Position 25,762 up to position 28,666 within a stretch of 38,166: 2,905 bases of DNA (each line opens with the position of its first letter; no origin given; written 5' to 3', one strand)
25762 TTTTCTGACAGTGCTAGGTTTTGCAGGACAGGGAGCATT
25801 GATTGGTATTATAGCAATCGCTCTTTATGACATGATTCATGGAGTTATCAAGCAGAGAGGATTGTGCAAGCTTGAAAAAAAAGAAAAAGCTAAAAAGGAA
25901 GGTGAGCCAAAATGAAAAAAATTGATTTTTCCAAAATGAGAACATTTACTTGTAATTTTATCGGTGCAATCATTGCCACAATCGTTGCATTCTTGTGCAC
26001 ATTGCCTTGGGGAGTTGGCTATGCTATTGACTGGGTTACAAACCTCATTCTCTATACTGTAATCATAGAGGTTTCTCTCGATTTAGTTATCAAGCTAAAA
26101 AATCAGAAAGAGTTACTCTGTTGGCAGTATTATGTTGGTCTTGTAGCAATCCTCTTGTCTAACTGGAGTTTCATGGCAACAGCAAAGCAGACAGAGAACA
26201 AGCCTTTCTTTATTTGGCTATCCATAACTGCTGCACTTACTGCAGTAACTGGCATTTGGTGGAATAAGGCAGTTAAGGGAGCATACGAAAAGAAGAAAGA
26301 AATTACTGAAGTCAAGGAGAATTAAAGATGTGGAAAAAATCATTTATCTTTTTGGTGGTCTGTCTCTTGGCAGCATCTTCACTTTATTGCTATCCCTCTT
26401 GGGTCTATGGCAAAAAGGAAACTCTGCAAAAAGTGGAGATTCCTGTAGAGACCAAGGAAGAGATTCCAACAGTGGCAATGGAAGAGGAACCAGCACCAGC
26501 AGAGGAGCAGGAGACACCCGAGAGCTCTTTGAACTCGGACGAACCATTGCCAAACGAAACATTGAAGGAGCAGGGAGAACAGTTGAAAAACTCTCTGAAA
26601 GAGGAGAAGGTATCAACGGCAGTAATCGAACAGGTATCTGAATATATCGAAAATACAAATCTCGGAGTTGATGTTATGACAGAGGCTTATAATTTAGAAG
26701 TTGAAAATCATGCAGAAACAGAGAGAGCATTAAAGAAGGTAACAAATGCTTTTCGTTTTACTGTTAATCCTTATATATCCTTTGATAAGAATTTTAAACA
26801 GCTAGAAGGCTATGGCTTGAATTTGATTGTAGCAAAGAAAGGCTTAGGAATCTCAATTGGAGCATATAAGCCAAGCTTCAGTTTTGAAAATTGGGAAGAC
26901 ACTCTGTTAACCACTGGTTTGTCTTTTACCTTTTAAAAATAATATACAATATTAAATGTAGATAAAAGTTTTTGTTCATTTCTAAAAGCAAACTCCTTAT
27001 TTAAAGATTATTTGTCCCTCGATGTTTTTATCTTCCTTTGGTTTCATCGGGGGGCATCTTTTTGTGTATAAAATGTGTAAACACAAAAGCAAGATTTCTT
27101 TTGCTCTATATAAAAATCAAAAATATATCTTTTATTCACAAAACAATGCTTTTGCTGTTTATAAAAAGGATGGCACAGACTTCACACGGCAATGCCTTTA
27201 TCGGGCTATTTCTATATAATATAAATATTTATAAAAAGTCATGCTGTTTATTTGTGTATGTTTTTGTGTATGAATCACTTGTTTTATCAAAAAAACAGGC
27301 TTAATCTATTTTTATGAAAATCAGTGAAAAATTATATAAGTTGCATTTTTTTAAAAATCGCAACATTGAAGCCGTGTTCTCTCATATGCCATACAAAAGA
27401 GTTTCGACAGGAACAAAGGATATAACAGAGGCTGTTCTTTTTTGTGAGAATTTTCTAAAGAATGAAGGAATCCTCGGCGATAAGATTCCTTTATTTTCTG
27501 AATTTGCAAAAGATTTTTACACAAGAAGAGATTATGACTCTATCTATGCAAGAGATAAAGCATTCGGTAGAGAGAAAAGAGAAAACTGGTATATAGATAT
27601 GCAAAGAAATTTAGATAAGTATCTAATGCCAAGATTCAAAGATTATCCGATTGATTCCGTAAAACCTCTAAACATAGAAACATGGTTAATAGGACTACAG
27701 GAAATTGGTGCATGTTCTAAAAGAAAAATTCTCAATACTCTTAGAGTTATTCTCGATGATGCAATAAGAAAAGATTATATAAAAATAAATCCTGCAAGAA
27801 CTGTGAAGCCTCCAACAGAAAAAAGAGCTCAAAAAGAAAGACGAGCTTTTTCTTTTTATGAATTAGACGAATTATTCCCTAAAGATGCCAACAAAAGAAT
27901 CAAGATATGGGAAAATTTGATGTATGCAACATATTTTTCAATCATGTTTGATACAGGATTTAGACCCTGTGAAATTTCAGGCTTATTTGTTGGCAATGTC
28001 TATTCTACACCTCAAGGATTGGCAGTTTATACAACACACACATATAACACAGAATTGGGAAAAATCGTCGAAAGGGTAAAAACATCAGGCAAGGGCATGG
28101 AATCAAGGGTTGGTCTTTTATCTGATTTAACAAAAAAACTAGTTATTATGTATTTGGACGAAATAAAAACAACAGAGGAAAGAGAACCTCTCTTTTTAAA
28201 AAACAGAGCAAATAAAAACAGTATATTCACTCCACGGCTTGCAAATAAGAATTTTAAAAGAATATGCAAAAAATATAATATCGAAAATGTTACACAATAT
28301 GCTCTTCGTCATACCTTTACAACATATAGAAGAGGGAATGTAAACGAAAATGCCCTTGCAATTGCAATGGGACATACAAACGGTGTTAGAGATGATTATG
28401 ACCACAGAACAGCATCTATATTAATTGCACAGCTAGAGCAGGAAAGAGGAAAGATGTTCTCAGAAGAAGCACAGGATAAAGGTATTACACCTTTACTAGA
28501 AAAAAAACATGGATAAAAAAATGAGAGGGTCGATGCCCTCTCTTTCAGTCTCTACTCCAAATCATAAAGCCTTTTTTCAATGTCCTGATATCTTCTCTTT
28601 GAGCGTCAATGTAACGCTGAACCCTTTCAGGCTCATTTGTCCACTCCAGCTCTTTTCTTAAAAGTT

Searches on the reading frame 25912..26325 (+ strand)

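Call 4: search_protein_families(library=pfam, proteins=[window:25912-26325:+], max_evalue=1)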
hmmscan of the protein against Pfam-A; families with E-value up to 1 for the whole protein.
window:25912-26325:+ (137 aa): 3 families
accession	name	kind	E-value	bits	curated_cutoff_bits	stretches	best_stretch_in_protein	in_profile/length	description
PF07457.16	DUF1516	-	0.0035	17.9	30.5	1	36-114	29-108/108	Protein of unknown function (DUF1516)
PF03419.18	Peptidase_U4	-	0.0062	16.3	28.4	1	3-135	27-151/284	Sporulation factor SpoIIGA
PF14858.11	CFAP54_N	-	0.092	11.6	27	1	52-107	126-181/540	Cilia- and flagella-associated protein 54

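Call 5: search_protein_families(library=phrogs, proteins=[window:25912-26325:+], max_evalue=0.1)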
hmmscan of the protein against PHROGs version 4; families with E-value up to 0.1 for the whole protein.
window:25912-26325:+ (137 aa): 1 family
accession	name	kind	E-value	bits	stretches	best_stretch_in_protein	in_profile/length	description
phrog_24984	-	unknown function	0.049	14.6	1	102-136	25-60/78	-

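Call 8: search_protein_families(library=ncbifam, proteins=[window:25912-26325:+], max_evalue=0.1)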
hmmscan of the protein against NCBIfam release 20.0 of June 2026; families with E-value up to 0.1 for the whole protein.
window:25912-26325:+ (137 aa): 2 families
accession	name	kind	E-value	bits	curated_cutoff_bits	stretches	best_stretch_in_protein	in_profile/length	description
NF010199.0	PRK13673.1-6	equivalog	0.026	14.4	125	0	46-116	46-117/128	hypothetical protein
NF009160.0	PRK12505.1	equivalog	0.094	12.1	140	0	16-53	59-96/179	putative monovalent cation/H+ antiporter subunit B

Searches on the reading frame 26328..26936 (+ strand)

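Call 4: search_protein_families(library=pfam, proteins=[window:26328-26936:+], max_evalue=1)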
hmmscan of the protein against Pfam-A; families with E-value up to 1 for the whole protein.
window:26328-26936:+ (202 aa): 1 family
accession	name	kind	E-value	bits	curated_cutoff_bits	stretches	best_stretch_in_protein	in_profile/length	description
PF19430.4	TBC1D23_C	-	0.13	12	26.5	1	83-136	37-86/226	TBC1 domain family member 23 C-terminal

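Call 5: search_protein_families(library=phrogs, proteins=[window:26328-26936:+], max_evalue=0.1)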
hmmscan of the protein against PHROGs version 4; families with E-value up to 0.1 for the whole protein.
window:26328-26936:+ (202 aa): 1 family
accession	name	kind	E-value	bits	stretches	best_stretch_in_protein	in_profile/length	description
phrog_4016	-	DNA, RNA and nucleotide metabolism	0.00064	20.6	1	63-140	11-90/159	replication initiation protein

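Call 8: search_protein_families(library=ncbifam, proteins=[window:26328-26936:+], max_evalue=0.1)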
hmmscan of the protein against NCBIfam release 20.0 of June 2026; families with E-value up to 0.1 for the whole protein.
window:26328-26936:+ (202 aa): 1 family
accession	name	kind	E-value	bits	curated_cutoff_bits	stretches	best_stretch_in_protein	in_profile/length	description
NF000937.0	PRK00092.4-3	equivalog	0.0082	16.1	287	1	84-145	37-97/161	ribosome maturation factor RimP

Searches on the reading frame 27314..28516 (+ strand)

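Call 5: search_protein_families(library=phrogs, proteins=[window:27314-28516:+], max_evalue=0.1)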
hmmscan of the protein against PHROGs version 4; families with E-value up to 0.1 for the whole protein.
window:27314-28516:+ (400 aa): 4 families
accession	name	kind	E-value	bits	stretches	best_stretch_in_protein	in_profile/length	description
phrog_1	-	integration and excision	1.1e-29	105.3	1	28-370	135-440/611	integrase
phrog_216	-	integration and excision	6.1e-15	56.1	1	137-356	16-214/301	integrase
phrog_23783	-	integration and excision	4.3e-07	31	1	84-168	73-156/162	integrase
phrog_7685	-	integration and excision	0.0012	19.5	1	274-356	134-214/240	integrase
